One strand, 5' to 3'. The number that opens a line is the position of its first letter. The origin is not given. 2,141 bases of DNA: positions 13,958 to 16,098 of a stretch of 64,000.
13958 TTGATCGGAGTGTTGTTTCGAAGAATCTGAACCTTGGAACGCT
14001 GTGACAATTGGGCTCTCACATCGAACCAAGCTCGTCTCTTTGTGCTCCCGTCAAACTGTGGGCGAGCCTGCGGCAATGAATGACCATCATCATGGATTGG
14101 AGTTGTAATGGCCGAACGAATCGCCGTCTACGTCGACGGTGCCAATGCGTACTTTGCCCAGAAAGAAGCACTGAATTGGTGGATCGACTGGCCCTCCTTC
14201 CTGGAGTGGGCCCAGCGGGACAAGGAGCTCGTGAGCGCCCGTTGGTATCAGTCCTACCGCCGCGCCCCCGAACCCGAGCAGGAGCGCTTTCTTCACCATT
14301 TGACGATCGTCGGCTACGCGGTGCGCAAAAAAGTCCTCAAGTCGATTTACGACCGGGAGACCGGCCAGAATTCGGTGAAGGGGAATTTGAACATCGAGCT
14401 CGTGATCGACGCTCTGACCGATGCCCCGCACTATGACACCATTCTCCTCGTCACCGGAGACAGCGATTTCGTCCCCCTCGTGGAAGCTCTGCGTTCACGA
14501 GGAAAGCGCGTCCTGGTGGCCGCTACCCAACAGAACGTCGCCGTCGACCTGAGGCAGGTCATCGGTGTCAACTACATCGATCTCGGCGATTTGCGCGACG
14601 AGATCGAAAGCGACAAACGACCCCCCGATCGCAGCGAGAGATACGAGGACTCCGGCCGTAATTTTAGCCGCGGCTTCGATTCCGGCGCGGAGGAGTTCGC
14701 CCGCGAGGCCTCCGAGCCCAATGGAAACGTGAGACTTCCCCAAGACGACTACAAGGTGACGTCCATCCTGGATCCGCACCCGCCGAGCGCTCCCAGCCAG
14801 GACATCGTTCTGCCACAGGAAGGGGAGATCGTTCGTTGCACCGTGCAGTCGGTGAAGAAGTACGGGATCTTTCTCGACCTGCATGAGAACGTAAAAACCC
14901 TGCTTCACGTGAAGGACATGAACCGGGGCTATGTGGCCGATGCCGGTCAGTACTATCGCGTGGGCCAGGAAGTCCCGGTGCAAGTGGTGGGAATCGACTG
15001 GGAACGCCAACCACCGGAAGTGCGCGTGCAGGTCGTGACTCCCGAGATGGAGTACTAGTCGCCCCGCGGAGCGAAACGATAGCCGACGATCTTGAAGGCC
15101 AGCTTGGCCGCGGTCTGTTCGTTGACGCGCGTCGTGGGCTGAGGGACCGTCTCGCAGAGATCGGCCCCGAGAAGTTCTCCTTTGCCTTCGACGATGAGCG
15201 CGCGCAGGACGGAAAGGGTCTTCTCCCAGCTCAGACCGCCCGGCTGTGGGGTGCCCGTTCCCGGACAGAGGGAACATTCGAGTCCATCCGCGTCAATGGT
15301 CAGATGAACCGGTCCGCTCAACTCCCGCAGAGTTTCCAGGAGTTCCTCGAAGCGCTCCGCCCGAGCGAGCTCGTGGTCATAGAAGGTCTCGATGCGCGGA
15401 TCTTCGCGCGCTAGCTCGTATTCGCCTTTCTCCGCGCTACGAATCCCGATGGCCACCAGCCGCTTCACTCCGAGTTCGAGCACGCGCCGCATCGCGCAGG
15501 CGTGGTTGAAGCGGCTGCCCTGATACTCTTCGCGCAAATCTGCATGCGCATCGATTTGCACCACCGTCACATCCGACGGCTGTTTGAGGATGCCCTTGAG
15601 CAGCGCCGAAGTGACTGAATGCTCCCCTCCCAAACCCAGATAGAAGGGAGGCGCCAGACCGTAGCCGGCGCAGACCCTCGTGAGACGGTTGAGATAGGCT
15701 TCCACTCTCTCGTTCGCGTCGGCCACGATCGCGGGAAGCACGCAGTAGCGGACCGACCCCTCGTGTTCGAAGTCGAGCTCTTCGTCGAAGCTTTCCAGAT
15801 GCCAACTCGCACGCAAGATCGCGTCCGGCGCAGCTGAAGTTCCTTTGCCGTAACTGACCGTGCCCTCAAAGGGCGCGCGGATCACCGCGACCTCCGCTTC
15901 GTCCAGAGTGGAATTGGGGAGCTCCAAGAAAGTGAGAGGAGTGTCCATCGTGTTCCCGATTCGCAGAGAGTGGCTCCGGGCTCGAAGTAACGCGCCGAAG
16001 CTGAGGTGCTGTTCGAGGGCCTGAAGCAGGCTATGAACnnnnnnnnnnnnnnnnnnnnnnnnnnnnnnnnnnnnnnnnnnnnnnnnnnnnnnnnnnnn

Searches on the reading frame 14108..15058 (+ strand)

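Call 8: search_protein_families(library=ncbifam, proteins=[window:14108-15058:+])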
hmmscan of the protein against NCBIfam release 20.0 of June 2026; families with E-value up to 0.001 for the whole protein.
window:14108-15058:+ (316 aa): 26 families (the best 25 are shown)
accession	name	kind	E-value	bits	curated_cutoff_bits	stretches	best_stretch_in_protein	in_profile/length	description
NF040579.1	S1_dom_CvfD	subfamily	2.1e-13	50.5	117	1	238-300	3-65/113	CvfD/Ygs/GSP13 family RNA-binding post-transcriptional regulator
NF005973.0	PRK08059.1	equivalog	5.9e-12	45.8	148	1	238-301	7-70/123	S1 domain-containing post-transcriptional regulator GSP13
NF003064.0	PRK03987.1-4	equivalog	9.3e-10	38.3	252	1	235-302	6-75/262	translation initiation factor IF-2 subunit alpha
NF000907.0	PRK00087.1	equivalog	1.8e-09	36.4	624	1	237-301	477-540/671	bifunctional 4-hydroxy-3-methylbut-2-enyl diphosphate reductase/30S ribosomal protein S1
NF005573.0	PRK07252.1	equivalog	2.2e-09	37.3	183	1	239-298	4-63/120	S1 RNA-binding domain-containing protein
NF004952.0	PRK06299.1-2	equivalog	4e-09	35.3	524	1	237-301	217-280/580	30S ribosomal protein S1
TIGR00717.1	rpsA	equivalog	2.8e-08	32.8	577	1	238-299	446-507/516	30S ribosomal protein S1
NF003066.0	PRK03987.1-6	equivalog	1.1e-07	31.4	503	1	234-301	7-76/275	translation initiation factor IF-2 subunit alpha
NF005208.0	PRK06676.1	equivalog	1.1e-07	31.2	368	1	237-301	192-255/391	30S ribosomal protein S1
NF008805.1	PRK11824.1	equivalog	1.3e-07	30.4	471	1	236-299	610-673/683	polyribonucleotide nucleotidyltransferase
NF006363.0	PRK08582.1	equivalog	1.4e-07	31.7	171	1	239-297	6-64/140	S1 domain-containing RNA-binding protein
NF004955.0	PRK06299.1-5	equivalog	1.8e-07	29.8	878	1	237-300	197-259/566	30S ribosomal protein S1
NF004954.0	PRK06299.1-4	equivalog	3.1e-07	29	727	1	237-301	190-253/560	30S ribosomal protein S1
NF003063.0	PRK03987.1-2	equivalog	4.3e-07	29.4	430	1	235-301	5-73/262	translation initiation factor IF-2 subunit alpha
NF004956.0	PRK06299.1-6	equivalog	5.3e-07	28.6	711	1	238-301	285-349/554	30S ribosomal protein S1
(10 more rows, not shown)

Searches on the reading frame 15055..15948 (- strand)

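Call 8: search_protein_families(library=ncbifam, proteins=[window:15055-15948:-])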
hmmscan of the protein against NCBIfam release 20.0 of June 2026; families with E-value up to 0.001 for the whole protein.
window:15055-15948:- (297 aa): 5 families
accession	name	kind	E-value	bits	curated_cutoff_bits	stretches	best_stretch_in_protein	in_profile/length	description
TIGR01230.1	agmatinase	equivalog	1.2e-56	192.3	174.3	1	12-289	7-274/275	agmatinase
NF002564.0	PRK02190.1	subfamily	1e-30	107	302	1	7-290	21-300/307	agmatinase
TIGR01229.1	rocF_arginase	equivalog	1.1e-23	84.1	227.6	2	159-280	164-284/300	arginase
TIGR01227.1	hutG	equivalog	1.4e-20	73.8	229.15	1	14-281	31-296/307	formimidoylglutamase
NF010347.0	PRK13775.1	equivalog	3.4e-05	23.3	381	1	101-285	129-317/331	formimidoylglutamase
